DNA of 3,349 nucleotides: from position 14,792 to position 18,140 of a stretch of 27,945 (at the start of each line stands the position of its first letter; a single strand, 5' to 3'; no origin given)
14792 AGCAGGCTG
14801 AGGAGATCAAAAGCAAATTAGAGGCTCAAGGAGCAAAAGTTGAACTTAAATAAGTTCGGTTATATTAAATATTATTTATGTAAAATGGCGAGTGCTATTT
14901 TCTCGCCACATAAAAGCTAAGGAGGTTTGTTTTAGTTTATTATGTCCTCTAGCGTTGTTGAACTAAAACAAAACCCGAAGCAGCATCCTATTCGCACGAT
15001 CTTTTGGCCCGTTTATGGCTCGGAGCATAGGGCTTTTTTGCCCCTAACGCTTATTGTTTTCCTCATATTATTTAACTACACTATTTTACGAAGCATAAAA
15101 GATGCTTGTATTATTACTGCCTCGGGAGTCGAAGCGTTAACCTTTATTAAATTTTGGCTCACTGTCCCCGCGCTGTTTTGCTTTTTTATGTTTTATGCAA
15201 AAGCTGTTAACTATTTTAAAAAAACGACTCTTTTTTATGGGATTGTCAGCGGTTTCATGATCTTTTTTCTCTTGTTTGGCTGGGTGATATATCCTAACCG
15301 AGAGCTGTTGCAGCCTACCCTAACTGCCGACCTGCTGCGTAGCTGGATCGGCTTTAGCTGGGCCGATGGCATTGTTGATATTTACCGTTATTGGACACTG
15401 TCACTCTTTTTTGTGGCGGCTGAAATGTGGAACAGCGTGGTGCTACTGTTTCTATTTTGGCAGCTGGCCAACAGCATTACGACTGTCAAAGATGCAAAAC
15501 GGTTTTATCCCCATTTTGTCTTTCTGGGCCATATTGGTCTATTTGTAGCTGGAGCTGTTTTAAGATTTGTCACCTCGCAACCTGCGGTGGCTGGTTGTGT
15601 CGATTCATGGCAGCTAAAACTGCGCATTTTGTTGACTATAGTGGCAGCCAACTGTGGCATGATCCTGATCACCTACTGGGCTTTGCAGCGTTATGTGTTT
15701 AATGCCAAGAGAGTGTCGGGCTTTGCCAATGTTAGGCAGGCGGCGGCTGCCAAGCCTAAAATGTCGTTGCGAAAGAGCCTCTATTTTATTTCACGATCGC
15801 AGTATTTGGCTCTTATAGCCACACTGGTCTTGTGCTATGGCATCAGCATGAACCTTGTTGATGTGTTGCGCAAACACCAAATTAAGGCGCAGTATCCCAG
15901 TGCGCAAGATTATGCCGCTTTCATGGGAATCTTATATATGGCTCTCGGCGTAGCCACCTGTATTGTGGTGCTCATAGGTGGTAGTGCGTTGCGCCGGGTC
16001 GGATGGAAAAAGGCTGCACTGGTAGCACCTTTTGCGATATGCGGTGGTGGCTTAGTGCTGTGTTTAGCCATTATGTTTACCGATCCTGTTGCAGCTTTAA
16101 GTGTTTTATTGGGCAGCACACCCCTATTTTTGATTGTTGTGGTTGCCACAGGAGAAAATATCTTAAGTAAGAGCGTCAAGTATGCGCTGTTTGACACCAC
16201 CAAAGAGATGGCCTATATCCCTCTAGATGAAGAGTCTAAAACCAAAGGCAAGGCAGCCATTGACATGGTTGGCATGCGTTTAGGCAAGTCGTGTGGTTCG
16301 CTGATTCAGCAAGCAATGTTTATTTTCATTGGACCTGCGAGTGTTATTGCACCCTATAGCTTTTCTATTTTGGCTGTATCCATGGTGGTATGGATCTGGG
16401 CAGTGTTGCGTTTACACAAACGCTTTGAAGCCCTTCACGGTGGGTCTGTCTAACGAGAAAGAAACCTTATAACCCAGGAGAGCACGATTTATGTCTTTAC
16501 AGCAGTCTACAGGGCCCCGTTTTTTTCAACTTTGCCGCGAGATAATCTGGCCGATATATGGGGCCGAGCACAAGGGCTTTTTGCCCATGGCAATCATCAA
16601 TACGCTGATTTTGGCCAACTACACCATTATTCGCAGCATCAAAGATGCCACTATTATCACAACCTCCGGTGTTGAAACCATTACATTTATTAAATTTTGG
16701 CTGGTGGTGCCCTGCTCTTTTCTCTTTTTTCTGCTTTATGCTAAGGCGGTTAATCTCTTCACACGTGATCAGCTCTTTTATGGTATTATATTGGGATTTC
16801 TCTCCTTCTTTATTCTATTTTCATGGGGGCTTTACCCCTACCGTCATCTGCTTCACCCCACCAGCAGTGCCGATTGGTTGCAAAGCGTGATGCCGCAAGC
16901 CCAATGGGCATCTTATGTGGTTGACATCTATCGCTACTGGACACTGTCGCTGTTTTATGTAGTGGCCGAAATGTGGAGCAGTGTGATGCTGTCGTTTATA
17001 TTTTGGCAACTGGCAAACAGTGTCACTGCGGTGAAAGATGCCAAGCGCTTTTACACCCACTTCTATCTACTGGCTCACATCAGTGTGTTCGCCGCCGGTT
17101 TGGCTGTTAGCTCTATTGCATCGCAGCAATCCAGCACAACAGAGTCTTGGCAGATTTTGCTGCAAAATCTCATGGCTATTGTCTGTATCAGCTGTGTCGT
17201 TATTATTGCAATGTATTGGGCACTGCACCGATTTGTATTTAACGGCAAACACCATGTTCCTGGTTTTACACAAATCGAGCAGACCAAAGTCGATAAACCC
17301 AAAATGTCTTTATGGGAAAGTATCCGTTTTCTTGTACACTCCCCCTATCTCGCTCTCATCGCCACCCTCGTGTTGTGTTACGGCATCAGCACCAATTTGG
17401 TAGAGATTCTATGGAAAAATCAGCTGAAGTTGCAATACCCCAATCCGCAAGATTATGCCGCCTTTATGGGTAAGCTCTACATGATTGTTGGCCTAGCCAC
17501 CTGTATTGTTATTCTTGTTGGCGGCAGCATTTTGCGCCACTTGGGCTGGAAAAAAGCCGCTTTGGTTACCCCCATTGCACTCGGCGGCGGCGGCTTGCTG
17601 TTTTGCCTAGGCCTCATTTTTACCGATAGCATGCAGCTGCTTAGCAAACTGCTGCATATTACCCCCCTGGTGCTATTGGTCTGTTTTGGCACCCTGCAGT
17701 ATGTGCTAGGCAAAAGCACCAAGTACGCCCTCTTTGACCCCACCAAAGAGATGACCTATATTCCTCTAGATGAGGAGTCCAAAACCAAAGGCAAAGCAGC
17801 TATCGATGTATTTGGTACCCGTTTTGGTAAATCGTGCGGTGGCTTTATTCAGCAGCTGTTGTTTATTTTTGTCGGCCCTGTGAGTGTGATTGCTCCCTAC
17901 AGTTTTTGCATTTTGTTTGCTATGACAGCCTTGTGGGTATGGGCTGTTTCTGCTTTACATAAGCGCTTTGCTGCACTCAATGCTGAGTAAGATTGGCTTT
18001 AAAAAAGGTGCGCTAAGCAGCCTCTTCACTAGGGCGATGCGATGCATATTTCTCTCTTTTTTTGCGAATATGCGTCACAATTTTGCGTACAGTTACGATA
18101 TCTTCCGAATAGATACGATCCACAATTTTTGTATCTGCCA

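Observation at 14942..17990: Tandem ATP/ADP-translocase (NTT) genes in a deltaproteobacterial/Myxococcota-like chromosome: sign of an undescribed energy parasite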

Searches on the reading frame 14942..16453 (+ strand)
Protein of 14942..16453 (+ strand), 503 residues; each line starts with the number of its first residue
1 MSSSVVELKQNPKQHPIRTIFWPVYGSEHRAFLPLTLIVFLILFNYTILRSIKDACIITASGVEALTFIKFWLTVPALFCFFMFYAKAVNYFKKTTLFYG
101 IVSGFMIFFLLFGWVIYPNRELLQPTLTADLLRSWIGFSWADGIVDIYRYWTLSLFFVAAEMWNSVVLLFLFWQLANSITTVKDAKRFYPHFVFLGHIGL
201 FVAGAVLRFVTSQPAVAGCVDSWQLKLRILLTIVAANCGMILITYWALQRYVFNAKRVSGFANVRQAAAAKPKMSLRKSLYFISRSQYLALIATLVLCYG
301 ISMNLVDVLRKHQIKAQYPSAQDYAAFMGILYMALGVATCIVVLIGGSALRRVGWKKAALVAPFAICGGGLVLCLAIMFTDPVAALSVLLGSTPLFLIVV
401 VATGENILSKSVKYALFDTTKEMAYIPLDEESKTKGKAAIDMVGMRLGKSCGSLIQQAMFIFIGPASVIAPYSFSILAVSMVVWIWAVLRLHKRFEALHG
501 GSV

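Call 3: search_protein_families(library=pfam, proteins=[window:14942-16453:+])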
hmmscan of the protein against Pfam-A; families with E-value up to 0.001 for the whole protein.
window:14942-16453:+ (503 aa): 1 family
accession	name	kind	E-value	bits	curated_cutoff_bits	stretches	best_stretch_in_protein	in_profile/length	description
PF03219.20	TLC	-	7.7e-152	507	21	1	10-495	4-491/491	TLC ATP/ADP transporter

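Call 8: find_homologous_proteins(query=window:14942-16453:+)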
Query window:14942-16453:+ (503 aa): 3142 proteins with E <= 0.001 among 8000 candidates; the best 120 are listed.
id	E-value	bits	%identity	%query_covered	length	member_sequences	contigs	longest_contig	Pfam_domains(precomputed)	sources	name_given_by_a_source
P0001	0.0e+0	1112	100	100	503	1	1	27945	PF03219.21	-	-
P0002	2.0e-271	919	81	100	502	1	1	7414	PF03219.21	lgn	-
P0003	1.4e-265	900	78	100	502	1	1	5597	PF03219.21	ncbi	ncbi:MAG: Npt1/Npt2 family nucleotide transporter [Myxococcota bacterium]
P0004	4.0e-261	885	78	100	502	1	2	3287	PF03219.21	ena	-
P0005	8.9e-223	759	69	98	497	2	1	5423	PF03219.21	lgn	-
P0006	3.8e-222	756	67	99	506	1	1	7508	PF03219.21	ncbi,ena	-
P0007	7.8e-192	657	60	99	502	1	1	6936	PF03219.21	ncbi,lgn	ncbi:MAG: Npt1/Npt2 family nucleotide transporter [Myxococcota bacterium]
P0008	5.0e-190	651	60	99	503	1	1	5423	PF03219.21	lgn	-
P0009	4.3e-189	647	61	96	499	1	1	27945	PF03219.21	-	-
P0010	1.2e-187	643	59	99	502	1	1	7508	PF03219.21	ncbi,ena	-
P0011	1.4e-143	497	49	98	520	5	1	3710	PF03219.21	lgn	-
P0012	2.6e-140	487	49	96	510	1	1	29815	PF03219.21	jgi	jgi:AAA family ATP:ADP antiporter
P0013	5.0e-140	486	48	97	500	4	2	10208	PF03219.21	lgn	-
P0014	8.3e-140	485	49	96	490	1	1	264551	PF03219.21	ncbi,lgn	ncbi:MAG: Npt1/Npt2 family nucleotide transporter [Myxococcota bacterium]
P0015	1.5e-139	484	48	96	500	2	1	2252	PF03219.21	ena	-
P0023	5.3e-136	472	47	96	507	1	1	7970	PF03219.21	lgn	-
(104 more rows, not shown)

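Call 16: find_related_loci(query=P0001, collection=genome_contigs, flank=6000)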
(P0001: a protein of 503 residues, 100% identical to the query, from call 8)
Query P0001 (503 aa) in genome_contigs; peptide patterns used: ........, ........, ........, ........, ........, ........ (x = any residue, [..] = any of these).
41 stretches matched a pattern, but none encodes a relative of the query by tblastn (E <= 1e-3).

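Call 51: search_solved_structures(query=window:14942-16453:+, max_evalue=0.01)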
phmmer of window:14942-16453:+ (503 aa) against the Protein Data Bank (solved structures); distinct sequences matched with E-value up to 0.01: 2.
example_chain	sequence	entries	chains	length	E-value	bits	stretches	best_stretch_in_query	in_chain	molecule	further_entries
9j3n_A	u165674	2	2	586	4.8e-117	394.9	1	16-497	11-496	ADP,ATP carrier protein 1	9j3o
9j3j_A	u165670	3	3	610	4.7e-101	342.2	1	30-499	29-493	ADP,ATP carrier protein 1, chloroplastic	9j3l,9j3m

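Call 52: search_solved_structures(query=window:14942-16453:+, max_evalue=0.01, show_alignments=2)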
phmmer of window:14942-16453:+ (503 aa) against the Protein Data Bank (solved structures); distinct sequences matched with E-value up to 0.01: 2.
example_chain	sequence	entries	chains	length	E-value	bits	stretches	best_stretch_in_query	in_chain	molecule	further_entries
9j3n_A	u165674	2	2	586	4.8e-117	394.9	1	16-497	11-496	ADP,ATP carrier protein 1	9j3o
9j3j_A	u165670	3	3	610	4.7e-101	342.2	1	30-499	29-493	ADP,ATP carrier protein 1, chloroplastic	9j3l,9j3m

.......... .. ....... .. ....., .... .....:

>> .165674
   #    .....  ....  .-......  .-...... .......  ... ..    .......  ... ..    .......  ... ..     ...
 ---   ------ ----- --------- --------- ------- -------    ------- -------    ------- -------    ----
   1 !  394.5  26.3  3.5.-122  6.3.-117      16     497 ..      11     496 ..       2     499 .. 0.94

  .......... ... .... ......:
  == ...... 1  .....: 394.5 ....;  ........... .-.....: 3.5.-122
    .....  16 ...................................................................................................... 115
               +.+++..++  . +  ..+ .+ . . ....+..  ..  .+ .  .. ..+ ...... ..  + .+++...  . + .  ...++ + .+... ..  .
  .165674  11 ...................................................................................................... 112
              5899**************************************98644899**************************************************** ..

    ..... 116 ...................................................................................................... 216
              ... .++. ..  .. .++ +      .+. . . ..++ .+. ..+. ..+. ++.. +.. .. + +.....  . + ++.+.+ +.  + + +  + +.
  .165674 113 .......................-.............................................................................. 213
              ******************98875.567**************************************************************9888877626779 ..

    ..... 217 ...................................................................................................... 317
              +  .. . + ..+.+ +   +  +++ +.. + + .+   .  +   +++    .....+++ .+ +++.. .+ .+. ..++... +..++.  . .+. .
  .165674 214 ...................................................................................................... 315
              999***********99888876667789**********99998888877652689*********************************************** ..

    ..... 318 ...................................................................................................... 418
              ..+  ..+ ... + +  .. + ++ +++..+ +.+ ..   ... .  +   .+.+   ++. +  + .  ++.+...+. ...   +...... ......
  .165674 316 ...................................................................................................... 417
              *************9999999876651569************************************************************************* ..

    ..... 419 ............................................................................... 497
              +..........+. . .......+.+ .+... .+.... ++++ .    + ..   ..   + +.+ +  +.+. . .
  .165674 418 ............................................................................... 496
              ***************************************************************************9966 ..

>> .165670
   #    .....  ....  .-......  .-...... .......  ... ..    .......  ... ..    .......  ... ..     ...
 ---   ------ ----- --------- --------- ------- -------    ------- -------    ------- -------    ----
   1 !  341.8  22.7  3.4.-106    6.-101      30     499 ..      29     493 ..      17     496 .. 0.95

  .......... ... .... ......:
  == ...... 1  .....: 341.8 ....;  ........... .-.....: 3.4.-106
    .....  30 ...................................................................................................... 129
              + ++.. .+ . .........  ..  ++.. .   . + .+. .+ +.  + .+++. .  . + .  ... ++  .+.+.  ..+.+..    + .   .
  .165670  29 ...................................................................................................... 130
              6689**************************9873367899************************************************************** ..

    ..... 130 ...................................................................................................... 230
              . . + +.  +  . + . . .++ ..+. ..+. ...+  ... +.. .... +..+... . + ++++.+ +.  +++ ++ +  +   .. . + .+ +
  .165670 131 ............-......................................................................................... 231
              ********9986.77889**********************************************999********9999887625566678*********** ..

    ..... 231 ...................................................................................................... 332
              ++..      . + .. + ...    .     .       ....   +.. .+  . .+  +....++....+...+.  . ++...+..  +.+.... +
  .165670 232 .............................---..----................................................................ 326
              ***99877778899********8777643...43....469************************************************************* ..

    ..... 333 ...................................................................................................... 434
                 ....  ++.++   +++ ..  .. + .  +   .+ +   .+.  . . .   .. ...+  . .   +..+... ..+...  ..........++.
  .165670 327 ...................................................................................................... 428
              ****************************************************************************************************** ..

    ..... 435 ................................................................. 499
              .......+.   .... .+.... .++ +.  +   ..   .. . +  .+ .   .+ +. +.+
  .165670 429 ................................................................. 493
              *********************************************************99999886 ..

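Call 68: find_encoding_contigs(protein=P0002, flank=8000, max_places=3)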
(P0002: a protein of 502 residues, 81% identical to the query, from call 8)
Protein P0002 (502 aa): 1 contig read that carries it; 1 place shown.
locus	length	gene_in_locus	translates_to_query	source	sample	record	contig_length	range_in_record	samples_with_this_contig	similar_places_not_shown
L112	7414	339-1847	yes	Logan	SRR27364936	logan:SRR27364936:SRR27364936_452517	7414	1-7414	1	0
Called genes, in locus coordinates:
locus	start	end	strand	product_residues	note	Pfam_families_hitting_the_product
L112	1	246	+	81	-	?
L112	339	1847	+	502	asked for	PF03219:TLC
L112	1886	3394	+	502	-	PF03219:TLC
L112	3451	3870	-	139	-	-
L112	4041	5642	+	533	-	PF01039:Carboxyl_trans, PF03255:ACCA, PF06833:MdcE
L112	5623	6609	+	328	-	PF02562:PhoH, PF13245:AAA_19 (weak), PF13604:AAA_30 (weak)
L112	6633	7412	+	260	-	?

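Call 69: find_encoding_contigs(protein=P0006, flank=8000, max_places=3)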
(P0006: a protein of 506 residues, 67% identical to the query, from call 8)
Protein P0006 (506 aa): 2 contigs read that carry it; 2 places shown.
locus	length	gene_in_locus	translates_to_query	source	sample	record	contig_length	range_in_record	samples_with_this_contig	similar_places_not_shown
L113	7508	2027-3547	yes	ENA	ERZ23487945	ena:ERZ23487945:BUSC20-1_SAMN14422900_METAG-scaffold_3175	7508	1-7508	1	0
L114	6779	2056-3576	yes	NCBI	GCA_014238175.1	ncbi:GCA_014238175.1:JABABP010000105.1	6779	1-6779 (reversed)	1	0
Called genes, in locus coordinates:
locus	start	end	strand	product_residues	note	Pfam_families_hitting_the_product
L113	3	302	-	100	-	?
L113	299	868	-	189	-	PF01555:N6_N4_Mtase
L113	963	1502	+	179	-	PF00466:Ribosomal_L10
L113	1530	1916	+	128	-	PF16320:Ribosomal_L12_N, PF00542:Ribosomal_L12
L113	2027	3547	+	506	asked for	PF03219:TLC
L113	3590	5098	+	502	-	PF03219:TLC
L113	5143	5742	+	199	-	-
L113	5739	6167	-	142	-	-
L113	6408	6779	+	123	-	PF00164:Ribosom_S12_S23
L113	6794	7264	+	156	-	PF00177:Ribosomal_S7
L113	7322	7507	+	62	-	?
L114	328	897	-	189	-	PF01555:N6_N4_Mtase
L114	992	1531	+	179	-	PF00466:Ribosomal_L10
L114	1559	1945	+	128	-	PF16320:Ribosomal_L12_N, PF00542:Ribosomal_L12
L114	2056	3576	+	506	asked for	PF03219:TLC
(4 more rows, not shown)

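Call 70: find_encoding_contigs(protein=P0005, flank=8000, max_places=3)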
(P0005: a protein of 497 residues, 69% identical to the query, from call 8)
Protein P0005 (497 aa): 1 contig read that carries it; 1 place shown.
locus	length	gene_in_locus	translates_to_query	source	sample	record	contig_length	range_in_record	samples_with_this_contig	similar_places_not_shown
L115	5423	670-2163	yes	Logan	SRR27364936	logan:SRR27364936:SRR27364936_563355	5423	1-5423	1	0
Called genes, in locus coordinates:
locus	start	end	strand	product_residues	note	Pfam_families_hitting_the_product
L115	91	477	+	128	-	PF16320:Ribosomal_L12_N, PF00542:Ribosomal_L12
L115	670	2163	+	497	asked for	PF03219:TLC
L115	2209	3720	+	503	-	PF03219:TLC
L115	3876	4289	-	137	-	-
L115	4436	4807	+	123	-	PF00164:Ribosom_S12_S23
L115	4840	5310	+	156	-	PF00177:Ribosomal_S7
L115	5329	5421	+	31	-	?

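Call 83: find_encoding_contigs(protein=P0012, flank=10000, max_places=2)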
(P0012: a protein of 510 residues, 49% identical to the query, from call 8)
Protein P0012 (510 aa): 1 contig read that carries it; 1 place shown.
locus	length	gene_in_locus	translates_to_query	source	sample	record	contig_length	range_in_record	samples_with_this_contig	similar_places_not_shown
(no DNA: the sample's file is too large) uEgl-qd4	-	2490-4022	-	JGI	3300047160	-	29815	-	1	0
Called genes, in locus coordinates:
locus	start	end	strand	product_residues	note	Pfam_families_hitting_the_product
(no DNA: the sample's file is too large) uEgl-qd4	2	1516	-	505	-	?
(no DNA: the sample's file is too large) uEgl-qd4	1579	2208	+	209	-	PF01144:CoA_trans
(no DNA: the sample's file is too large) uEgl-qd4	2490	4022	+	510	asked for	PF03219:TLC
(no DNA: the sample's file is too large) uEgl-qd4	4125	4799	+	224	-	-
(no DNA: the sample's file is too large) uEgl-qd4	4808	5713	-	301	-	PF00892:EamA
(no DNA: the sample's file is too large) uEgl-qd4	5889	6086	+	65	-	-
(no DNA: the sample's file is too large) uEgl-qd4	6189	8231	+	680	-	PF01071:GARS_A (faint), PF02655:ATP-grasp_3 (faint), PF07478:Dala_Dala_lig_C, PF02786:CPSase_L_D2 (faint), PF07478:Dala_Dala_lig_C, PF13535:ATP-grasp_4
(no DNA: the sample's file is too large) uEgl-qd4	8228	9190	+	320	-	PF02737:3HCDH_N, PF00725:3HCDH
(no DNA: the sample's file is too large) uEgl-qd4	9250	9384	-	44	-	-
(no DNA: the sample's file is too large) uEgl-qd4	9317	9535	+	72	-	-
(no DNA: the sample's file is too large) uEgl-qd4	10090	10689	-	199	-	PF13302:Acetyltransf_3, PF00583:Acetyltransf_1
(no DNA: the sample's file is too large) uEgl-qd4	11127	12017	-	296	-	-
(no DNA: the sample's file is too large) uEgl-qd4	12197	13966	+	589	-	PF05761:5_nucleotid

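Call 84: find_encoding_contigs(protein=P0023, flank=8000, max_places=2)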
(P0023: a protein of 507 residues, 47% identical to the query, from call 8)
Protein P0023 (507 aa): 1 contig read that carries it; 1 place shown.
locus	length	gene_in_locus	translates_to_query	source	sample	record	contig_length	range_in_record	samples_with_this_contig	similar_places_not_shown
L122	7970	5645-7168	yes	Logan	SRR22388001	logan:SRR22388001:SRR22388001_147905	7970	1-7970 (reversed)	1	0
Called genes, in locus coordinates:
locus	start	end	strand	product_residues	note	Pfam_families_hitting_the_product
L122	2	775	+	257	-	?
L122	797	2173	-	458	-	PF25164:CoiA_N, PF18974:DUF5710 (weak)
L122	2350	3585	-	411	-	PF13091:PLDc_2, PF00614:PLDc (faint), PF13091:PLDc_2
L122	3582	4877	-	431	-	PF01595:CNNM, PF00571:CBS (weak), PF03471:CorC_HlyC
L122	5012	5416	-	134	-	-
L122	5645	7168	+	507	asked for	PF03219:TLC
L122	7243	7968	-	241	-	?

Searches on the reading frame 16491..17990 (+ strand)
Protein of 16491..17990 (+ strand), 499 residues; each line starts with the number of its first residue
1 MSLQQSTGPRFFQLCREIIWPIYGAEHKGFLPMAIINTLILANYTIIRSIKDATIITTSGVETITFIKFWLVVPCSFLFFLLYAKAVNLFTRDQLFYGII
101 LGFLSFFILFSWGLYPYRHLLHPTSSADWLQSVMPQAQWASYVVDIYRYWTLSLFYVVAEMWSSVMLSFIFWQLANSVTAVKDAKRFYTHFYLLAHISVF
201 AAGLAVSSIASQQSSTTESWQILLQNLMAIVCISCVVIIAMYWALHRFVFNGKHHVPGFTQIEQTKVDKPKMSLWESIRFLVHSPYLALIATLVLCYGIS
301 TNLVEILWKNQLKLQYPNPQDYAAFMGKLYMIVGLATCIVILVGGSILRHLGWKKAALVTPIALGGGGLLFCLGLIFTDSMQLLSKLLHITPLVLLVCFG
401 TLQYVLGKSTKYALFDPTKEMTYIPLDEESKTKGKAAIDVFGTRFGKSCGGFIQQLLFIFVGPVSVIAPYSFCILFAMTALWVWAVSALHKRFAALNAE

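Call 3: search_protein_families(library=pfam, proteins=[window:16491-17990:+])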
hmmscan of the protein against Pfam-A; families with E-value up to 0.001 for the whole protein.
window:16491-17990:+ (499 aa): 1 family
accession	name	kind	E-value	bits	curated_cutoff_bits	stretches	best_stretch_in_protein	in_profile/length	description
PF03219.20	TLC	-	2.5e-154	515.2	21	1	10-493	6-491/491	TLC ATP/ADP transporter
